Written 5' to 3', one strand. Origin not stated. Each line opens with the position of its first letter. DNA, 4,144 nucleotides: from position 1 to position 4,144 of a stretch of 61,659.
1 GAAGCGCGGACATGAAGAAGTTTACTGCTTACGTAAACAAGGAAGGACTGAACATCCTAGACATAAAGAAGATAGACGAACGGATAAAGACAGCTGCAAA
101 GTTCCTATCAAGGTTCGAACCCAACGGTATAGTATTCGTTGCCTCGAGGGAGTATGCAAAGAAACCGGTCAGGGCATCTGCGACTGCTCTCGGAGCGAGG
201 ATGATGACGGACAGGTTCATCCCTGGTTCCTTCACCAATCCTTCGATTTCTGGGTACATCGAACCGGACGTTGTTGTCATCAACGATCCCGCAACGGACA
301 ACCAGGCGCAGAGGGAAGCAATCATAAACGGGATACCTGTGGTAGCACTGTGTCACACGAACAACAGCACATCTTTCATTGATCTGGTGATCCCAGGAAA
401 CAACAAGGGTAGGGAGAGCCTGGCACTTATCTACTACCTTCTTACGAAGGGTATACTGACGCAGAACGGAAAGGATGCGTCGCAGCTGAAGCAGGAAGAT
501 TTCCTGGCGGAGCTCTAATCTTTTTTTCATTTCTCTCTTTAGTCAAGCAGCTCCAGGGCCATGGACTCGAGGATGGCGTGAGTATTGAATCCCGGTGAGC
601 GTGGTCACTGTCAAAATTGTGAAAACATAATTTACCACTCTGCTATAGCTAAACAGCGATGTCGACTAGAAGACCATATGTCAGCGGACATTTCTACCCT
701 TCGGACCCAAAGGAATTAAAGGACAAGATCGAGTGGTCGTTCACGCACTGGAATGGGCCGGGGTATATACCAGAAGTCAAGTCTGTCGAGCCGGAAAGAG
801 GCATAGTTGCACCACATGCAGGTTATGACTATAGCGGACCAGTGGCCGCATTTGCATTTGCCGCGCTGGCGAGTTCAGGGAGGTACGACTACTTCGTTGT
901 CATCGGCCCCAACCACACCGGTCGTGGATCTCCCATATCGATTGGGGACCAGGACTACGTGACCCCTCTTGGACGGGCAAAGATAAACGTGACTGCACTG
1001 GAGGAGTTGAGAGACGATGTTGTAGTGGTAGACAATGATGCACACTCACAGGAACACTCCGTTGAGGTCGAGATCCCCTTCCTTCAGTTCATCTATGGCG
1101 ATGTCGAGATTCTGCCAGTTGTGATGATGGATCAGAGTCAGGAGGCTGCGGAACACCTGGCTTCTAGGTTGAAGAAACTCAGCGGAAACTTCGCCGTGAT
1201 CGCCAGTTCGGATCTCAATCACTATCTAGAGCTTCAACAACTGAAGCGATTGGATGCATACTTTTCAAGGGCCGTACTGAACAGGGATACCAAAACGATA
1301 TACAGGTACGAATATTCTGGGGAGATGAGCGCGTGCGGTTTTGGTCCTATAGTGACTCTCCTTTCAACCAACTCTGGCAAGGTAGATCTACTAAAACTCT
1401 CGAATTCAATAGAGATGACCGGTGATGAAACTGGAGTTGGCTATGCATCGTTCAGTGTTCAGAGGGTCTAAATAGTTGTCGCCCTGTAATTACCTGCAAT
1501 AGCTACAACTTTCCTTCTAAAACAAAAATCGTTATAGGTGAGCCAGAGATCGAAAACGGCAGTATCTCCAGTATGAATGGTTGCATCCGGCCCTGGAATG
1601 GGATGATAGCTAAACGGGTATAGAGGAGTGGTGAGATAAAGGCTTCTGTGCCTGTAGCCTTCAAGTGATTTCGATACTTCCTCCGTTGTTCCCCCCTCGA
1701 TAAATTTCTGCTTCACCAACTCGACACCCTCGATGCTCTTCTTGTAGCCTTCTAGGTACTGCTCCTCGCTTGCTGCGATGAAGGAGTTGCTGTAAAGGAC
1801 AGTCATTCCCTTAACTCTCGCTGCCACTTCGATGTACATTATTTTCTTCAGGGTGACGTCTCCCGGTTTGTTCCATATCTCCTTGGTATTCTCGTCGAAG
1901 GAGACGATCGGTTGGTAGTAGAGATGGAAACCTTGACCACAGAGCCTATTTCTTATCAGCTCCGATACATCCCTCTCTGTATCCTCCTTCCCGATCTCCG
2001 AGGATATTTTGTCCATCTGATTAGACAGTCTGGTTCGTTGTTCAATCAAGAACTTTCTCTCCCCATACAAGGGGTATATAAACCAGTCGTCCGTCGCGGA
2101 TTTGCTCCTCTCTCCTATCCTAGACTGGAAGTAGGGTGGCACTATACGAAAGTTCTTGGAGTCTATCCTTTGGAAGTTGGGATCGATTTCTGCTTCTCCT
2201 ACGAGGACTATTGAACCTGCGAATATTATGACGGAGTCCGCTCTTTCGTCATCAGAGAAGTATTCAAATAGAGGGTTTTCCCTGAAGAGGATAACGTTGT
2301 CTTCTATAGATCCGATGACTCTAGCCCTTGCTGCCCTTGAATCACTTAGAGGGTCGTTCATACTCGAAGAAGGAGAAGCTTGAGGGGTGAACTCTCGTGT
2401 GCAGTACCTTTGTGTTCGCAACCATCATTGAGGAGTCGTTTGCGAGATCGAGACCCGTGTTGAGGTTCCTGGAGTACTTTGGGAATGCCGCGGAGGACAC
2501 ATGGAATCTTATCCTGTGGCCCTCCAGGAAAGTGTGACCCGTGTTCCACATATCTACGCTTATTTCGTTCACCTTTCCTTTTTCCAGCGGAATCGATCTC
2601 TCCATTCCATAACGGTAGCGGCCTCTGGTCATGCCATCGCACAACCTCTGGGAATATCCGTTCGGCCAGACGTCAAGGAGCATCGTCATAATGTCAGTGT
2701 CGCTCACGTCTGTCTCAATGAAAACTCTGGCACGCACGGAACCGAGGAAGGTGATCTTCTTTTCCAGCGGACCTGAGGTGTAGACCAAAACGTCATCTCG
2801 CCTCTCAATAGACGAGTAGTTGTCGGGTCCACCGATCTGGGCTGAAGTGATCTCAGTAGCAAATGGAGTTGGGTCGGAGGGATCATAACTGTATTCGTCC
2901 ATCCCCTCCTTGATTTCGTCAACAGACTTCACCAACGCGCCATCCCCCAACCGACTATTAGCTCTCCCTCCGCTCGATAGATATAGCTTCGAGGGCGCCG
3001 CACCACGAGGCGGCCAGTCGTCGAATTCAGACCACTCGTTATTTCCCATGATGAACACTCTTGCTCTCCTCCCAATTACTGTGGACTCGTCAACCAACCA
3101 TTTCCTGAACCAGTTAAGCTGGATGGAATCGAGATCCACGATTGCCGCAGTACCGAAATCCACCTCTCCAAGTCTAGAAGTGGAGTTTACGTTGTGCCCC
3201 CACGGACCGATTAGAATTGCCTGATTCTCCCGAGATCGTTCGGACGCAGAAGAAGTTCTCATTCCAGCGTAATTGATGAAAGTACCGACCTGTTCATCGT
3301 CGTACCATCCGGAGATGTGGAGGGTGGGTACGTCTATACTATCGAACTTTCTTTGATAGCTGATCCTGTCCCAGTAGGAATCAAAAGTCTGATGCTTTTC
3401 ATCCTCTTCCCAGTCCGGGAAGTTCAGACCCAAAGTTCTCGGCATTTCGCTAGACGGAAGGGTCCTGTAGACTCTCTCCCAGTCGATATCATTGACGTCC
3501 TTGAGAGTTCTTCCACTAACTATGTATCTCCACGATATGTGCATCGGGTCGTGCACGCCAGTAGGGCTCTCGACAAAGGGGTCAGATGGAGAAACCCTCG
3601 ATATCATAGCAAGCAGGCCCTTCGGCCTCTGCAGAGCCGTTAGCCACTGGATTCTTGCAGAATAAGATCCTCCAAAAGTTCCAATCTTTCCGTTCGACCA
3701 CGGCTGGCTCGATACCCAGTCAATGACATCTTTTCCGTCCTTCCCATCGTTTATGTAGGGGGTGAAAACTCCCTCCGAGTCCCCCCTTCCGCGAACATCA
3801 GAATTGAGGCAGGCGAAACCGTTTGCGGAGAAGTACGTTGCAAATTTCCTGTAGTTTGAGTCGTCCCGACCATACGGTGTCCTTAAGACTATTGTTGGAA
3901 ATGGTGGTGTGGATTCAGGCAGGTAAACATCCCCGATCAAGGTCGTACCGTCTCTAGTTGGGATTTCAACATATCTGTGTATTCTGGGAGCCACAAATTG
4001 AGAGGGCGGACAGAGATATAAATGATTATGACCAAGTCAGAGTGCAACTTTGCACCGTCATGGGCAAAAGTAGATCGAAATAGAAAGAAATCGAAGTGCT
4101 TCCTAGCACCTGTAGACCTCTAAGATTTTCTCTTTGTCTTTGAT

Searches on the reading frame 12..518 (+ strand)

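Call 83: search_protein_families(library=pfam, proteins=[window:12-518:+], max_evalue=0.0001)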
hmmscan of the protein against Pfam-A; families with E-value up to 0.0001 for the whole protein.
window:12-518:+ (168 aa): 1 family
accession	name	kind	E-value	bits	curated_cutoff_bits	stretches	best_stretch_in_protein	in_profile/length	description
PF00318.25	Ribosomal_S2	-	4.2e-23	82.2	26.1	2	84-148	149-213/216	Ribosomal protein S2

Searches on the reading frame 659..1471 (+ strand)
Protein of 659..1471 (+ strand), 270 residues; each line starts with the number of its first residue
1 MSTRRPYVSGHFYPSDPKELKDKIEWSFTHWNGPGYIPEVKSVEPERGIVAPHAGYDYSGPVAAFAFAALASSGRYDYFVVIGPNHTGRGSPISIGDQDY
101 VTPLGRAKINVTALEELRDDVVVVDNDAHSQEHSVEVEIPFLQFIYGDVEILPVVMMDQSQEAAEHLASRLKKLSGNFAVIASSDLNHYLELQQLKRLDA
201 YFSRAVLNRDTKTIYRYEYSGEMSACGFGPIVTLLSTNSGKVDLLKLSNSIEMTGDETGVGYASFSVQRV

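Call 22: search_protein_families(library=pfam, proteins=[window:659-1471:+], max_evalue=0.001)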
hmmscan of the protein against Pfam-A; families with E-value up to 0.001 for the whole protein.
window:659-1471:+ (270 aa): 1 family
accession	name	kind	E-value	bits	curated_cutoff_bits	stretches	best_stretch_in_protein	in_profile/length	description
PF01875.22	Memo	-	3.2e-53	181.1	27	1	6-265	2-268/269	Memo-like protein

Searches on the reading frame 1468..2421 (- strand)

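Call 22: search_protein_families(library=pfam, proteins=[window:1468-2421:-], max_evalue=0.001)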
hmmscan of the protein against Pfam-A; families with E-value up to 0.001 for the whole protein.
window:1468-2421:- (317 aa): 1 family
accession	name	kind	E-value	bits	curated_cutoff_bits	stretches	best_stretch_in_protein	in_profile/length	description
PF00557.29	Peptidase_M24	-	5.2e-06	26.8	23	1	136-251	14-135/208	Metallopeptidase family M24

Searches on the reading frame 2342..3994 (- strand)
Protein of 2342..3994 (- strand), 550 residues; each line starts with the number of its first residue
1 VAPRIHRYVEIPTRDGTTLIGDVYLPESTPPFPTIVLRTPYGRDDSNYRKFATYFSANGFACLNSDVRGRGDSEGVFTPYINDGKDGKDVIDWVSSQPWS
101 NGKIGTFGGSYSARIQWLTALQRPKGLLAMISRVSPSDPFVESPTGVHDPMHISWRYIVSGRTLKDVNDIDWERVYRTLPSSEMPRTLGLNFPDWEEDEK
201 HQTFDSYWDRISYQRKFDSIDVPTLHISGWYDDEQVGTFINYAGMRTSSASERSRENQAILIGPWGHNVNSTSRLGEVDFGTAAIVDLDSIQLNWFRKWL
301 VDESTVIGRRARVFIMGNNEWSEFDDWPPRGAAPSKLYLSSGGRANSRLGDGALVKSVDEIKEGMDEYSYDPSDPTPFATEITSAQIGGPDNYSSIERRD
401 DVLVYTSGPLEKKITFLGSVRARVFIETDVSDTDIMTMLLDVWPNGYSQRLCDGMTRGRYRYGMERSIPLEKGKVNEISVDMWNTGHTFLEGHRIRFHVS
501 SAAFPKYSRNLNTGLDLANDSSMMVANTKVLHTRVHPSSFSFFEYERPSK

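Call 22: search_protein_families(library=pfam, proteins=[window:2342-3994:-], max_evalue=0.001)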
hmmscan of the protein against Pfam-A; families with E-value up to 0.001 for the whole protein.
window:2342-3994:- (550 aa): 2 families
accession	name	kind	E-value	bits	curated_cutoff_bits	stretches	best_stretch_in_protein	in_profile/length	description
PF02129.25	Peptidase_S15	-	5.4e-48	164.4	23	1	15-267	1-260/262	X-Pro dipeptidyl-peptidase (S15 family)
PF08530.16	PepX_C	-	2.1e-34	119.8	22.5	1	311-522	9-199/217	X-Pro dipeptidyl-peptidase C-terminal non-catalytic domain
